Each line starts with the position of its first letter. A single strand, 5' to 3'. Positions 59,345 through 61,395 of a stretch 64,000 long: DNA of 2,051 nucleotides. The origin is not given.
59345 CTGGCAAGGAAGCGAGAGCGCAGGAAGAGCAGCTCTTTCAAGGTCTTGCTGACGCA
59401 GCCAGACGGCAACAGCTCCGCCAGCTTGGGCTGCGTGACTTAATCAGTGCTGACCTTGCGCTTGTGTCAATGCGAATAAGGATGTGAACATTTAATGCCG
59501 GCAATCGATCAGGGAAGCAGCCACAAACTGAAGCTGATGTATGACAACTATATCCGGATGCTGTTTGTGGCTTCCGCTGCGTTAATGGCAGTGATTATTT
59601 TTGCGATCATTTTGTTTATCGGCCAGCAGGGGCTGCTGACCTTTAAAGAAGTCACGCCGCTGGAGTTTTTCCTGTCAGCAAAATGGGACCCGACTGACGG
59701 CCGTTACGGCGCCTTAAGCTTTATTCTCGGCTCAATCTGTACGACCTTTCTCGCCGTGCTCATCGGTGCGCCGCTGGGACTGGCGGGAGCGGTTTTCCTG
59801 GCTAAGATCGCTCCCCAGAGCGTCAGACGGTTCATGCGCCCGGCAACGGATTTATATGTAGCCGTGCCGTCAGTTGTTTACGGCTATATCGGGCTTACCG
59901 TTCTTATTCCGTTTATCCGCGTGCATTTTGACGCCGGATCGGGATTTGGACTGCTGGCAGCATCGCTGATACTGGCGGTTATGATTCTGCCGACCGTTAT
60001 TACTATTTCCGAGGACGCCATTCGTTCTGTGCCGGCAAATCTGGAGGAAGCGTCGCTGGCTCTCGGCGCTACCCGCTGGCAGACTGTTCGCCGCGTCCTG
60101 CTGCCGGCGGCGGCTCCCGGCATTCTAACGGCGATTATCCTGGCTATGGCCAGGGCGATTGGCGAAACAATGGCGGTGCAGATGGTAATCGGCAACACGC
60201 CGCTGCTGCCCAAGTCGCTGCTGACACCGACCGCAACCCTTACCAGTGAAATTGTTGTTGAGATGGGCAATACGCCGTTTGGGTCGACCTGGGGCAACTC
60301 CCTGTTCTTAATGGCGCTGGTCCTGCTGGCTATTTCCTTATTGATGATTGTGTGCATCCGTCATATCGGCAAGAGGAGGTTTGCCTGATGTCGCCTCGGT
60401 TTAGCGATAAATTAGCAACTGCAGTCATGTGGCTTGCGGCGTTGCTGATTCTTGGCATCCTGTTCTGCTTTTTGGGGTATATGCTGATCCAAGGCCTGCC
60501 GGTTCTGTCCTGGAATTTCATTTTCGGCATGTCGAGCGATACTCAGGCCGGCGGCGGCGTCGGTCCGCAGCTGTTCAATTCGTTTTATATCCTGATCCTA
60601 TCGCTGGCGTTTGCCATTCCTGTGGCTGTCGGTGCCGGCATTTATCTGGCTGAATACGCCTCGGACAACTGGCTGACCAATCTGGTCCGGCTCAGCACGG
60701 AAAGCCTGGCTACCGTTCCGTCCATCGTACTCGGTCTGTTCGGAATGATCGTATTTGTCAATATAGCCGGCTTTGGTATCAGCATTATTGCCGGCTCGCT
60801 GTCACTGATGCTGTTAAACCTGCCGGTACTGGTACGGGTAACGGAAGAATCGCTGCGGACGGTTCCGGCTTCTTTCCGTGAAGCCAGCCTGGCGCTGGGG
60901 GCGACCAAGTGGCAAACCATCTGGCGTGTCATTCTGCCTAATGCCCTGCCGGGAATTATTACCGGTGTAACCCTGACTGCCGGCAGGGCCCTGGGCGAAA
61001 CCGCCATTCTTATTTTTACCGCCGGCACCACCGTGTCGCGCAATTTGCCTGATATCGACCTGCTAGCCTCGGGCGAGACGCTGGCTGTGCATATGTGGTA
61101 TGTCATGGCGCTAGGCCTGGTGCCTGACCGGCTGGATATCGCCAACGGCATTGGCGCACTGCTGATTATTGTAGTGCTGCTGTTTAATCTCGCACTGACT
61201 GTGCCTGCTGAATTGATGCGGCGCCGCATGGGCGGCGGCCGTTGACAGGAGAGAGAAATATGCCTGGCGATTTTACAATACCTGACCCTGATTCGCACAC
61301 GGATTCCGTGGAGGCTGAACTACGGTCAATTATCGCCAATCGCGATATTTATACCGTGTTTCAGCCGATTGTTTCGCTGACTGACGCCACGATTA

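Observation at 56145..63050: pst operon carrying a chemoreceptor, a STAS protein and a c-di-GMP enzyme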

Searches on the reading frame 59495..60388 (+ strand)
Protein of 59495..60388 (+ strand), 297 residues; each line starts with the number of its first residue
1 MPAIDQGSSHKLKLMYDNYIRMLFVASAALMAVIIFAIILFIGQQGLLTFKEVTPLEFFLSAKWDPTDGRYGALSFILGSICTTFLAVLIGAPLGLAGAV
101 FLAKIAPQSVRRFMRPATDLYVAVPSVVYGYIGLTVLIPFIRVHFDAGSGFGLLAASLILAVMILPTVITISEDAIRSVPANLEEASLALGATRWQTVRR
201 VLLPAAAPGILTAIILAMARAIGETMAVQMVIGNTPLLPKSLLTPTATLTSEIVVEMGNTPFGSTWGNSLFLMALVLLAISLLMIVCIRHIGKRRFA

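Call 3: search_protein_families(library=pfam, proteins=[window:59495-60388:+], max_evalue=0.01)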
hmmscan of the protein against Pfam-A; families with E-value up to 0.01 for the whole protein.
window:59495-60388:+ (297 aa): 1 family
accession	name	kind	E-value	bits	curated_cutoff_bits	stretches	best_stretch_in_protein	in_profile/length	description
PF00528.27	BPD_transp_1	-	2.1e-23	83.4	26.4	1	96-294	2-181/184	Binding-protein-dependent transport system inner membrane component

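Call 4: search_protein_families(library=ncbifam, proteins=[window:59495-60388:+], max_evalue=0.001)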
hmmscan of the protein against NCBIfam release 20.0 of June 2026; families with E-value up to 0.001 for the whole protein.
window:59495-60388:+ (297 aa): 25 families
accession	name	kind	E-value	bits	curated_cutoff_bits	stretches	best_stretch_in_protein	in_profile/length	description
TIGR02138.1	phosphate_pstC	equivalog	2.5e-87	292.6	196.45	1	18-294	2-294/296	phosphate ABC transporter permease subunit PstC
TIGR00974.1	3a0107s02c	equivalog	6.9e-51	173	193.45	1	18-291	2-266/272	phosphate ABC transporter permease PstA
NF008435.0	PRK11275.1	equivalog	3.5e-40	138.1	502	2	149-288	166-312/319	phosphate ABC transporter permease PstC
NF008430.0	PRK11268.1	equivalog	3.8e-23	82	439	1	22-285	29-282/295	phosphate ABC transporter permease PstA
TIGR02141.1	modB_ABC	equivalog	1.8e-15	57.2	182.6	1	80-293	3-207/208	molybdate ABC transporter permease subunit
TIGR00969.1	3a0106s02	subfamily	1.7e-14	54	240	1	31-281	22-266/272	sulfate ABC transporter permease subunit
TIGR02139.1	permease_CysT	equivalog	1.9e-14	53.9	246.1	1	31-291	11-258/265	sulfate ABC transporter permease subunit CysT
NF006939.0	PRK09421.1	equivalog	3.5e-14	52.8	262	1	77-295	12-227/230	molybdate ABC transporter permease subunit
TIGR01581.1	Mo_ABC_porter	hypoth_equivalog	5.4e-14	52.2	210.3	1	78-276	28-219/225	ABC transporter permease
TIGR03416.1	ABC_choXWV_perm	equivalog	1.1e-13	51.2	363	1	10-217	30-214/267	choline ABC transporter permease subunit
NF008049.0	PRK10782.1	subfamily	1.2e-11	44.7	212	1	81-224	21-160/217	methionine ABC transporter permease MetI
NF038017.1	ABC_perm1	subfamily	3e-11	43.6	100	1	81-260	6-171/184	ABC transporter permease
TIGR03255.1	PhnV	equivalog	2.9e-10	40.2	358.7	1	80-294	75-267/270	2-aminoethylphosphonate ABC transport system, membrane component PhnV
NF008208.0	PRK10971.1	equivalog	2.9e-10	40.1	415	1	84-290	67-265/277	sulfate/thiosulfate ABC transporter permease CysT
TIGR02140.1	permease_CysW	equivalog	7.6e-08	32.1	329.1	1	81-285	53-254/261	sulfate ABC transporter permease subunit CysW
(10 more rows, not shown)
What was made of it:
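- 59495..61245 (+): pstC (59495-60388) and pstA (60388-61245). TIGR02138 at 293 bits and TIGR00974 at 262 bits (call 4).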

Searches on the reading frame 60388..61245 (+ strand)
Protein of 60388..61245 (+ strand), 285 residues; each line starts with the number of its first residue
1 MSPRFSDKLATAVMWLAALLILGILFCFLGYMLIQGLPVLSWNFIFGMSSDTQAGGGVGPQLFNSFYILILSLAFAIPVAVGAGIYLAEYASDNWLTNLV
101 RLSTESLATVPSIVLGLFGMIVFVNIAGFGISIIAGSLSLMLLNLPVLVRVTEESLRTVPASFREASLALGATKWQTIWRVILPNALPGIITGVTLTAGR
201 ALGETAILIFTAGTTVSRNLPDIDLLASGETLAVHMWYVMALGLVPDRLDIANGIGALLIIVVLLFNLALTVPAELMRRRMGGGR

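Call 3: search_protein_families(library=pfam, proteins=[window:60388-61245:+], max_evalue=0.01)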
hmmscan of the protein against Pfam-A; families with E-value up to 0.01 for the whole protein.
window:60388-61245:+ (285 aa): 1 family
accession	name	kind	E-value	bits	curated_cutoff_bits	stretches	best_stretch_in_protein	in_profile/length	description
PF00528.27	BPD_transp_1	-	3.6e-23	82.7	26.4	1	81-281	2-182/184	Binding-protein-dependent transport system inner membrane component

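Call 4: search_protein_families(library=ncbifam, proteins=[window:60388-61245:+], max_evalue=0.001)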
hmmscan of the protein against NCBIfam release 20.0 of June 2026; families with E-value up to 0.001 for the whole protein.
window:60388-61245:+ (285 aa): 36 families (the best 25 are shown)
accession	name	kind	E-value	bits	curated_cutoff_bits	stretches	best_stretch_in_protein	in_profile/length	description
TIGR00974.1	3a0107s02c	equivalog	5.1e-78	262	193.45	1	7-269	1-262/272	phosphate ABC transporter permease PstA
TIGR02138.1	phosphate_pstC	equivalog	3.6e-40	137.8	196.45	1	8-270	2-288/296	phosphate ABC transporter permease subunit PstC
NF008430.0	PRK11268.1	equivalog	1.4e-35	122.8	439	1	22-267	40-283/295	phosphate ABC transporter permease PstA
NF008435.0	PRK11275.1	equivalog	5.5e-22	78.2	502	2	128-236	165-271/319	phosphate ABC transporter permease PstC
TIGR00969.1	3a0106s02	subfamily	1.6e-15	57.4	240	1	129-214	135-224/272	sulfate ABC transporter permease subunit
TIGR02139.1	permease_CysT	equivalog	4.9e-15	55.8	246.1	1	72-215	93-214/265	sulfate ABC transporter permease subunit CysT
TIGR03416.1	ABC_choXWV_perm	equivalog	1.1e-13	51.3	363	1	61-198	87-215/267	choline ABC transporter permease subunit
NF008208.0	PRK10971.1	equivalog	1.1e-12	48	415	1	133-215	140-222/277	sulfate/thiosulfate ABC transporter permease CysT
TIGR01097.1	PhnE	equivalog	1.3e-12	47.7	216.7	1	51-192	50-186/252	phosphonate ABC transporter, permease protein PhnE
TIGR02141.1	modB_ABC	equivalog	3.8e-11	43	182.6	1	110-217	46-164/208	molybdate ABC transporter permease subunit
TIGR01581.1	Mo_ABC_porter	hypoth_equivalog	5.4e-11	42.4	210.3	1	65-218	30-188/225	ABC transporter permease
NF008196.0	PRK10952.1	equivalog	6.2e-11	41.7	439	1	68-208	152-283/356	glycine betaine/L-proline ABC transporter permease ProW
NF006939.0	PRK09421.1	equivalog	3.3e-10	39.7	262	1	129-222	89-177/230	molybdate ABC transporter permease subunit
NF008049.0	PRK10782.1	subfamily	3.8e-10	39.8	212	1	94-203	50-159/217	methionine ABC transporter permease MetI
TIGR02140.1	permease_CysW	equivalog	2.4e-09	37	329.1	1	137-210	133-206/261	sulfate ABC transporter permease subunit CysW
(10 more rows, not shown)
